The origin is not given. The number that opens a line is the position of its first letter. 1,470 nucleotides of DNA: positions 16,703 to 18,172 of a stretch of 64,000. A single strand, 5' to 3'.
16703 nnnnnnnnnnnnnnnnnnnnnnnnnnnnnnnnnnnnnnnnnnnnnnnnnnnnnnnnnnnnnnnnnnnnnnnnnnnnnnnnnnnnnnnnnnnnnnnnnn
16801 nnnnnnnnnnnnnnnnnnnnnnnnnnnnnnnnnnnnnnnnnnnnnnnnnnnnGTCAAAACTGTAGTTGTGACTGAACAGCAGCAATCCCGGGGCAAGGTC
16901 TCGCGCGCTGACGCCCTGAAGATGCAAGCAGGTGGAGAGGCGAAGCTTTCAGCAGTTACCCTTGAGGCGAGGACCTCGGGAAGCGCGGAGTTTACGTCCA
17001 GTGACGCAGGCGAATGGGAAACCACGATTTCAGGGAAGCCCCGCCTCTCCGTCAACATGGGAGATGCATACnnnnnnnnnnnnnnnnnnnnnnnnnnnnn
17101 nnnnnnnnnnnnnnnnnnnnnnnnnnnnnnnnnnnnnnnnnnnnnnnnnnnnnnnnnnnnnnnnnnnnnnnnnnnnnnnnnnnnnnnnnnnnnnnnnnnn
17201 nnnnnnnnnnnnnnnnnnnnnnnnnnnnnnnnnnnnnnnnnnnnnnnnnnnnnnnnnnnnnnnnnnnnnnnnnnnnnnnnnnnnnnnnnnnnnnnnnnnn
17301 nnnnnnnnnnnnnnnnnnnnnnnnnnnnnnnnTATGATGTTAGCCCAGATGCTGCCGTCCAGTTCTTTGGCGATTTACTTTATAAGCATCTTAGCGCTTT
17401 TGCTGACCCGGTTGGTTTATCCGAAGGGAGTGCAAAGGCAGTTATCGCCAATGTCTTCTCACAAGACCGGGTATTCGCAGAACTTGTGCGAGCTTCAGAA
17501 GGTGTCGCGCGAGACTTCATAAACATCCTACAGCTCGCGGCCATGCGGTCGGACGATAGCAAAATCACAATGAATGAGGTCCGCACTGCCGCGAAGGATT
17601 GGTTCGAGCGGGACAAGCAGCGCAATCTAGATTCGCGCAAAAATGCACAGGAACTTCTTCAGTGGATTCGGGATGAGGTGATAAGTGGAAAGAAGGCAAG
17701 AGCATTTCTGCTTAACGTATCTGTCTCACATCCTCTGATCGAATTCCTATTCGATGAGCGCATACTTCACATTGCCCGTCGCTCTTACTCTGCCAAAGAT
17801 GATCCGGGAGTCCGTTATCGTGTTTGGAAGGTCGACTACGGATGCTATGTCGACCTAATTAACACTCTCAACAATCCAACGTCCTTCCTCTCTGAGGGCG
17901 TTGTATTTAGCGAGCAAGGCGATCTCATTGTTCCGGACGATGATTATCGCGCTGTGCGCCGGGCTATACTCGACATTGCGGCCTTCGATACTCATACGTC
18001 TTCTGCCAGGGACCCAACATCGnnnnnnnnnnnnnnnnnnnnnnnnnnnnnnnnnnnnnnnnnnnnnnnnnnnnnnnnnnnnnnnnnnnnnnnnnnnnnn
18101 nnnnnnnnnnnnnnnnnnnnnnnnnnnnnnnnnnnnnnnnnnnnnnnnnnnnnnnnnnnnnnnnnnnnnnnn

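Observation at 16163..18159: Lone effector-less P-loop ATPase between prophage int and att: candidate defence gene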

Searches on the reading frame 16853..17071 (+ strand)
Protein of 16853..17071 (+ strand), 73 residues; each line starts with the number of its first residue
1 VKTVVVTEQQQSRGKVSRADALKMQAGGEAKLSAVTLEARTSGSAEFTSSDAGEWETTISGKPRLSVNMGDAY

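Call 98: search_protein_families(library=pfam, proteins=[window:16853-17071:+], max_evalue=1)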
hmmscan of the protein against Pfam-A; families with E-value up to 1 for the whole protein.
window:16853-17071:+ (73 aa): 0 families

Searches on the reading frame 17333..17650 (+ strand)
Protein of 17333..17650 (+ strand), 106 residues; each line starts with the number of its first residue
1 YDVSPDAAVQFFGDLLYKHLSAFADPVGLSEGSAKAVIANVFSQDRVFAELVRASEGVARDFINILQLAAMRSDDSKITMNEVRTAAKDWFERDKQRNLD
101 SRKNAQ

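Call 98: search_protein_families(library=pfam, proteins=[window:17333-17650:+], max_evalue=1)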
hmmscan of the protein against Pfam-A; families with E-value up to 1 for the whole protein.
window:17333-17650:+ (106 aa): 1 family
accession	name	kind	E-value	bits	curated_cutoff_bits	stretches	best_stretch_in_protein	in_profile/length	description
PF16193.11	AAA_assoc_2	-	0.0016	19.1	34.3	1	43-87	7-55/81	AAA C-terminal domain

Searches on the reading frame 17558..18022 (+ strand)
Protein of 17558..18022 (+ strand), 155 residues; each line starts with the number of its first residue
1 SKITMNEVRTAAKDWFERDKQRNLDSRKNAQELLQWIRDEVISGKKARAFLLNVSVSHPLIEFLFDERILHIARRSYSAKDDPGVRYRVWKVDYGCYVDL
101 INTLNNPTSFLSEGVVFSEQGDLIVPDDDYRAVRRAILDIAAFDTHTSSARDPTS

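Call 98: search_protein_families(library=pfam, proteins=[window:17558-18022:+], max_evalue=1)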
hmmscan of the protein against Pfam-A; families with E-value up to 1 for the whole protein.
window:17558-18022:+ (155 aa): 0 families
